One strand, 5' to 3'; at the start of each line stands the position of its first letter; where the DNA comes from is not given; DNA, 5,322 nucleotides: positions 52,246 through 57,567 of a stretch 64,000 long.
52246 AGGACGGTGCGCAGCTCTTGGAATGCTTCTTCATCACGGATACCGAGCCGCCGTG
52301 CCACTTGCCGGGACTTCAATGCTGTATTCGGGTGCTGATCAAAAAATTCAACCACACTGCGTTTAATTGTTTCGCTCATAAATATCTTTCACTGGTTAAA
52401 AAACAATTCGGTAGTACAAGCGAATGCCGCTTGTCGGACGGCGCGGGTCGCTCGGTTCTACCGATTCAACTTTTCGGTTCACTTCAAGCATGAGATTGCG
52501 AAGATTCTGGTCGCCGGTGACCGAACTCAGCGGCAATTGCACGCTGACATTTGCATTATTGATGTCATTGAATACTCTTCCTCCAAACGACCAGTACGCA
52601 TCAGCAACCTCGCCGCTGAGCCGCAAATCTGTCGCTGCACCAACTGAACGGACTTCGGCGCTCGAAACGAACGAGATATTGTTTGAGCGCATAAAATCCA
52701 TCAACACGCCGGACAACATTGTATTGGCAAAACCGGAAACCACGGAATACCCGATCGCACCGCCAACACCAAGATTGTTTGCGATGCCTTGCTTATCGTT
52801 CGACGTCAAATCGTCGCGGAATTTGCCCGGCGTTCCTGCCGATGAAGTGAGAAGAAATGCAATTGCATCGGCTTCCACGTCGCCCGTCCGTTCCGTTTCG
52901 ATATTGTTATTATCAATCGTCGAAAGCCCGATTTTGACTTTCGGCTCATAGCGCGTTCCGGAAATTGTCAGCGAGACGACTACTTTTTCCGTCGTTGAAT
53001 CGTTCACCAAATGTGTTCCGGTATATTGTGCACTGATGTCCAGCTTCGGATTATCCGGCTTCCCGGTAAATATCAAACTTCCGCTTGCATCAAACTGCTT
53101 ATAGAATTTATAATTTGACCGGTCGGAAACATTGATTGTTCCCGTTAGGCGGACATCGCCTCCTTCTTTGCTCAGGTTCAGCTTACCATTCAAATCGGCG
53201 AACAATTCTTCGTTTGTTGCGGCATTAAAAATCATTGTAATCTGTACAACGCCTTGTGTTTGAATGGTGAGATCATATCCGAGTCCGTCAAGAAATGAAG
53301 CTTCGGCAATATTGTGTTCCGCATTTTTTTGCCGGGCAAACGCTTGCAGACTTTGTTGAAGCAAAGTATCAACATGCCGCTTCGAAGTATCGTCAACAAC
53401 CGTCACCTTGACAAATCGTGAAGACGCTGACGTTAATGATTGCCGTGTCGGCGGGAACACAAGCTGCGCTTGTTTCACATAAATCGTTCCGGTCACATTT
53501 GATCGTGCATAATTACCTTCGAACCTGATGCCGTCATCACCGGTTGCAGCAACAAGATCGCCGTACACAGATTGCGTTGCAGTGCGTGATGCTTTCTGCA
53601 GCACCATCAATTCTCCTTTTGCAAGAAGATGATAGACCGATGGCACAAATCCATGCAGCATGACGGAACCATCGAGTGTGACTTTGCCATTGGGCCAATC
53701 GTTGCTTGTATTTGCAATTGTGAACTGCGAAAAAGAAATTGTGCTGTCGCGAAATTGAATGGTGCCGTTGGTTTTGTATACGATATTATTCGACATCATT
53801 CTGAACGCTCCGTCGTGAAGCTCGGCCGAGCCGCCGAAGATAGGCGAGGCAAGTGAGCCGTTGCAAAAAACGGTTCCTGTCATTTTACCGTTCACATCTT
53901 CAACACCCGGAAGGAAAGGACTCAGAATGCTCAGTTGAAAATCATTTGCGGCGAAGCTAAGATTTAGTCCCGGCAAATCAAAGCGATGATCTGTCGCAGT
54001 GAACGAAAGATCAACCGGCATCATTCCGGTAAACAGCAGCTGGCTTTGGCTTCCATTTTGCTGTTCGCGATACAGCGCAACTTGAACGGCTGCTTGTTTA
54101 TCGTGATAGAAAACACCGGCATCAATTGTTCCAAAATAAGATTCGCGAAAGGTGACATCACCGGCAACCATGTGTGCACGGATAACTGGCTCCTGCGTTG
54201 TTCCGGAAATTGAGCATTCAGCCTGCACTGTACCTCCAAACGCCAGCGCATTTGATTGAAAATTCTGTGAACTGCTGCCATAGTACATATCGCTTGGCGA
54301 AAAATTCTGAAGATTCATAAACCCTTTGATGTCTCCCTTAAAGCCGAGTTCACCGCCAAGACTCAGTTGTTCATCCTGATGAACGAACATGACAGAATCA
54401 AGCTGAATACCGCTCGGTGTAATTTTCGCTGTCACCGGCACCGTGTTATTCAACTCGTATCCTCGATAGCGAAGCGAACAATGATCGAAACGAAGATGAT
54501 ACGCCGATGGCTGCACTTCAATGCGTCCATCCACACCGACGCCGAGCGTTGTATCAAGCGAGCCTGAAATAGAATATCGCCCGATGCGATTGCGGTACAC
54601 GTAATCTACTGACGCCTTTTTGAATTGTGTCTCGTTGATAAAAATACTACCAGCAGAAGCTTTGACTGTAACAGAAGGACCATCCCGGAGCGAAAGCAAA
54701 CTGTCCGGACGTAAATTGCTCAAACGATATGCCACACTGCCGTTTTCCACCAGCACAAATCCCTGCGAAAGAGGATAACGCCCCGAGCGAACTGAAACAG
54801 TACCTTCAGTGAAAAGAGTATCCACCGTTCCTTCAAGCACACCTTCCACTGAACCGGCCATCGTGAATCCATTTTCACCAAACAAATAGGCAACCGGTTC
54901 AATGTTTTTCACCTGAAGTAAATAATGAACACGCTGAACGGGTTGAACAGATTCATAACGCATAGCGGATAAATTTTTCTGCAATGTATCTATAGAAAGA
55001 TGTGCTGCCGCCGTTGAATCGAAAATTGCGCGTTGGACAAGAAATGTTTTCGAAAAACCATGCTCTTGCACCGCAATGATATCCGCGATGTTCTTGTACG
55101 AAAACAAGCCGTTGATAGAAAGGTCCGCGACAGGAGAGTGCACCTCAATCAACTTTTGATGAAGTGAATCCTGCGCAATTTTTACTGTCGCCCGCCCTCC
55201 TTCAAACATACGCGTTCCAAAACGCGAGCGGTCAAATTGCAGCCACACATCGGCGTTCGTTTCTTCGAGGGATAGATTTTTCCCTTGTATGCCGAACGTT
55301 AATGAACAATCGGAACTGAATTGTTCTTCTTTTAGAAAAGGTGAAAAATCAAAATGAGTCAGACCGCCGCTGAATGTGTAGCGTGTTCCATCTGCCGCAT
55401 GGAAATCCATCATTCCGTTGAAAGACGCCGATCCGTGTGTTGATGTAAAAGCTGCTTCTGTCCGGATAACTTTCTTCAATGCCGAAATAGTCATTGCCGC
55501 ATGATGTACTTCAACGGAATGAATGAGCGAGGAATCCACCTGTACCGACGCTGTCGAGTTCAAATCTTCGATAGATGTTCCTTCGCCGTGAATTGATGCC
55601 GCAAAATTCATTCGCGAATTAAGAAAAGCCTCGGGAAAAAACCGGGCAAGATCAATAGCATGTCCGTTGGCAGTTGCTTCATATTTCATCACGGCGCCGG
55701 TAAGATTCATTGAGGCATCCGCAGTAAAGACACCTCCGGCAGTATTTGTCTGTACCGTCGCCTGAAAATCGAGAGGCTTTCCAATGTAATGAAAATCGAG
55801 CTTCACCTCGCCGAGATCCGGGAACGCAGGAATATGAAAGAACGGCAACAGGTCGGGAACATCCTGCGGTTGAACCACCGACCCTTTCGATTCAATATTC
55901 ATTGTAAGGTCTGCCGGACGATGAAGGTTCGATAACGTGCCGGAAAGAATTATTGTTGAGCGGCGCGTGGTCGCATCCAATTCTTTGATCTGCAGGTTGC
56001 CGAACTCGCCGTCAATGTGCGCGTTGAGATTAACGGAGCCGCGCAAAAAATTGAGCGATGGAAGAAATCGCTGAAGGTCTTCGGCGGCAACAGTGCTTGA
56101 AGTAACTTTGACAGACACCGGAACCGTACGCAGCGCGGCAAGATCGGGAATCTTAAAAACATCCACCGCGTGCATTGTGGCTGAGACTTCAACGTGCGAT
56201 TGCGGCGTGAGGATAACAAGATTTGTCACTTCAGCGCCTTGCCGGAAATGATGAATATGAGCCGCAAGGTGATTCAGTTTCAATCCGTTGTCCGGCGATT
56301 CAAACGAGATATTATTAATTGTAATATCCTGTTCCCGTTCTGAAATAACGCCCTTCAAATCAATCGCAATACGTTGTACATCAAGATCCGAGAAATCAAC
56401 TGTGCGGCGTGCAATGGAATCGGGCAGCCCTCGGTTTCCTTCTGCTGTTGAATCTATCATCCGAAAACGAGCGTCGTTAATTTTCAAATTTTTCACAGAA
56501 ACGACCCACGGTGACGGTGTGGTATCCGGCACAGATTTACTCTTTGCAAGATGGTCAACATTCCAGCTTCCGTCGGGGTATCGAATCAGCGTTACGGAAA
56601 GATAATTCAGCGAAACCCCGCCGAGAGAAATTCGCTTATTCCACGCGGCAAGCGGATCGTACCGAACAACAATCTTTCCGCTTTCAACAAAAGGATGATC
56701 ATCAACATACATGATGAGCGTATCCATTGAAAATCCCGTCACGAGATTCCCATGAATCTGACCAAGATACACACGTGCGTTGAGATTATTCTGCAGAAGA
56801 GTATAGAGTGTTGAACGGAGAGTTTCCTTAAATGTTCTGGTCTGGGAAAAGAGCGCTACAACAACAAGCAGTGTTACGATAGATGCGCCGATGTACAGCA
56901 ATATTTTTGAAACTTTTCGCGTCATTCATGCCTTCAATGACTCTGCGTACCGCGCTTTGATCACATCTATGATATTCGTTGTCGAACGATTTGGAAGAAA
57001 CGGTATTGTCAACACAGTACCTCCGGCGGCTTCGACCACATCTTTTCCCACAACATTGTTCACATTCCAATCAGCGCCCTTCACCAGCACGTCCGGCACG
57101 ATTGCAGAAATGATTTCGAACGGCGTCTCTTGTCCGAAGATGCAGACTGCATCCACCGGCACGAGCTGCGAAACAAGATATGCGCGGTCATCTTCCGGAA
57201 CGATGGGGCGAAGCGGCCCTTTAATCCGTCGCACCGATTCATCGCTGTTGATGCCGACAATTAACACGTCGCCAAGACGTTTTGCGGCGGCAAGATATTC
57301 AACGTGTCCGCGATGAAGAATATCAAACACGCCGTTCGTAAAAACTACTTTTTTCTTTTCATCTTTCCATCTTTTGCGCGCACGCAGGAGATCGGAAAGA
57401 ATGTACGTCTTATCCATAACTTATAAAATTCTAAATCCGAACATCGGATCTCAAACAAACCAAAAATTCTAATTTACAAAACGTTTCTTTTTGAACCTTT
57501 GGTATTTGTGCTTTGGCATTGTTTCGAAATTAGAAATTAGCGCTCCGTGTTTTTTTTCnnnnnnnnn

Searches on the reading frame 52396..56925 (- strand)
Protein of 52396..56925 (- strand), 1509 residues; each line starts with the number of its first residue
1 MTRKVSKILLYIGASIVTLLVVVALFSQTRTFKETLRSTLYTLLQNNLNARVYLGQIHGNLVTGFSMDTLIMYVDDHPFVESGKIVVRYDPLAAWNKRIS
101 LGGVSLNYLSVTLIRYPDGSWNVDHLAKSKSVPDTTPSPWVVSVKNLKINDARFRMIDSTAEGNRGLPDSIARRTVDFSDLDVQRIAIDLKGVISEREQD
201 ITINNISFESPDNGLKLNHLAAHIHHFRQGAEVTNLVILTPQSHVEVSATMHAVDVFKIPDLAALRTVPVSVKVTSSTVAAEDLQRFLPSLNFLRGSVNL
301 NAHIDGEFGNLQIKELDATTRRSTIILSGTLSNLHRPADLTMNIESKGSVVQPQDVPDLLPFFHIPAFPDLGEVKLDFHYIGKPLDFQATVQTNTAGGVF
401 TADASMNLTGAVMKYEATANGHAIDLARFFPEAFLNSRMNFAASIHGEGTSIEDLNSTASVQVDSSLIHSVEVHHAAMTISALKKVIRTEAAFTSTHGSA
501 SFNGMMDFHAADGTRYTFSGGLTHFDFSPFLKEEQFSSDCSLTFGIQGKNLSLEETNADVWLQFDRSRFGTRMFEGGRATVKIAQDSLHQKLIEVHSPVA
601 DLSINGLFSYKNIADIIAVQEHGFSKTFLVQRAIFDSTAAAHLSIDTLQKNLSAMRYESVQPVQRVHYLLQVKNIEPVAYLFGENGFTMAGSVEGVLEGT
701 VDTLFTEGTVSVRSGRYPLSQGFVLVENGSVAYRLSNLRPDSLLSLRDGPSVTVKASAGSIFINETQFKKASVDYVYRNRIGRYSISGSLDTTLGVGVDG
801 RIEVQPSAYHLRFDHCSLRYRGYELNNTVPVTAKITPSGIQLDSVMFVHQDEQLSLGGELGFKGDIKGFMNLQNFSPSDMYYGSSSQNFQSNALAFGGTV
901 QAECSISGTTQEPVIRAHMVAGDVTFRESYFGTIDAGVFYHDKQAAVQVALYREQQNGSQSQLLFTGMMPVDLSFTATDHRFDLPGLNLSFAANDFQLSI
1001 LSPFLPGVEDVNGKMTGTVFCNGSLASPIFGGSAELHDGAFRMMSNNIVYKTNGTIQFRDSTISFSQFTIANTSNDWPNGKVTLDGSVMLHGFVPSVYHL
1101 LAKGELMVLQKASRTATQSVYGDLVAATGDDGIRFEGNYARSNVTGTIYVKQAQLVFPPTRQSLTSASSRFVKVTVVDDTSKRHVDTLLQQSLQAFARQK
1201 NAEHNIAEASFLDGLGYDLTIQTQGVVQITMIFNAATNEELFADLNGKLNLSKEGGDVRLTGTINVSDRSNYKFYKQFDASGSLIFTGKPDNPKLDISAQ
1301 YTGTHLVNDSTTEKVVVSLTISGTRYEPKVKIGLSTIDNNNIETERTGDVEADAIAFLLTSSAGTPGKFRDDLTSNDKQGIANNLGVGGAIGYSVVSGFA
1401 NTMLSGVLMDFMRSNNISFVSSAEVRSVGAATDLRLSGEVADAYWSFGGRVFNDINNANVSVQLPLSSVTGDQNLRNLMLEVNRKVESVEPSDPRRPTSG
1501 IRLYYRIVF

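Call 3: search_protein_families(library=pfam, proteins=[window:52396-56925:-], max_evalue=0.01)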
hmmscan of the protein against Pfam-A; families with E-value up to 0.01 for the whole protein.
window:52396-56925:- (1509 aa): 3 families
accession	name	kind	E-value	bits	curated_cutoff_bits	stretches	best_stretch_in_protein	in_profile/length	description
PF05359.17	DUF748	-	2.4e-10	39.6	50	1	3-162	12-172/1037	Domain of Unknown Function (DUF748)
PF13116.12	YhdP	-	0.0029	16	46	0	3-282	5-224/1224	YhdP protein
PF05170.20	AsmA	-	0.0045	16.3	29.8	0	4-159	3-174/607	AsmA family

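Call 4: search_protein_families(library=ncbifam, proteins=[window:52396-56925:-], max_evalue=0.01)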
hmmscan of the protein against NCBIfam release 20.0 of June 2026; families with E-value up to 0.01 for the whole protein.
window:52396-56925:- (1509 aa): 1 family
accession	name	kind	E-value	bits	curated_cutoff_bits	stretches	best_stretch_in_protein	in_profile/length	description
NF047952.2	ATportTamB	equivalog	1.7e-18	65.9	825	1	794-1332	630-1112/1240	autotransporter assembly complex protein TamB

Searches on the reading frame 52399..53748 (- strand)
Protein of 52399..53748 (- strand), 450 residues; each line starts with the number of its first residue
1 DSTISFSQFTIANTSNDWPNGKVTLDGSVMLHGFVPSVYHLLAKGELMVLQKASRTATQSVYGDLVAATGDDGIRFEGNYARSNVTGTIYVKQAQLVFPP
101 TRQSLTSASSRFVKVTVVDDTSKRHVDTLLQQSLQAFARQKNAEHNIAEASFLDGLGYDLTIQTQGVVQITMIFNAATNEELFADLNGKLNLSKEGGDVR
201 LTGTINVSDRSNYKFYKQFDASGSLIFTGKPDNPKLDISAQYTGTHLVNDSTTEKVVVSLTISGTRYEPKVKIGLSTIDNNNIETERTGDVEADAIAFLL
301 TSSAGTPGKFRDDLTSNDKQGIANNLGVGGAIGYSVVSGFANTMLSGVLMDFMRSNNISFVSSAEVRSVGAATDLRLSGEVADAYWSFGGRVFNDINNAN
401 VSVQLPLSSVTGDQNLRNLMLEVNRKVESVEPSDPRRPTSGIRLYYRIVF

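Call 55: search_protein_families(library=pfam, proteins=[window:52399-53748:-], max_evalue=10)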
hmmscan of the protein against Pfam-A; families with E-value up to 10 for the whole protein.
window:52399-53748:- (450 aa): 3 families
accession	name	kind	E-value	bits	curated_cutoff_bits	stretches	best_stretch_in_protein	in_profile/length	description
PF04357.19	TamB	-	8.2e-22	78.4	22.4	1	20-350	10-295/381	TamB, inner membrane protein subunit of TAM complex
PF16110.10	DUF4828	-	0.2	12.6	23.3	1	119-175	10-71/79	Domain of unknown function (DUF4828)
PF16640.11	Big_3_5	-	0.24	12.4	35.5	1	198-259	26-86/88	Bacterial Ig-like domain (group 3)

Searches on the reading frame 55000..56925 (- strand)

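Call 55: search_protein_families(library=pfam, proteins=[window:55000-56925:-], max_evalue=10)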
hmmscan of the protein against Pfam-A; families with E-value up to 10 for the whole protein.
window:55000-56925:- (642 aa): 4 families
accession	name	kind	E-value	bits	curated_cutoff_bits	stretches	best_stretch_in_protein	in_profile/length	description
PF05359.17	DUF748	-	4e-11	42.1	50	1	3-164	12-173/1037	Domain of Unknown Function (DUF748)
PF13116.12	YhdP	-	0.00023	19.6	46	1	3-282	5-224/1224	YhdP protein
PF05170.20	AsmA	-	0.0008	18.8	29.8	2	4-160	3-175/607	AsmA family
PF24641.1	KH_DEAH11_2nd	-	0.1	12.8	27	1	559-597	35-72/75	DEAH11 eukaryotic type KH-domain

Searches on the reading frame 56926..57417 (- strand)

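Call 3: search_protein_families(library=pfam, proteins=[window:56926-57417:-], max_evalue=0.01)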
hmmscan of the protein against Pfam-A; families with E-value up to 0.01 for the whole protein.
window:56926-57417:- (163 aa): 1 family
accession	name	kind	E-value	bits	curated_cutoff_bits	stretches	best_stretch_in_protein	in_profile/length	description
PF01467.32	CTP_transf_like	-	5.1e-16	59.5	21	1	26-120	1-93/133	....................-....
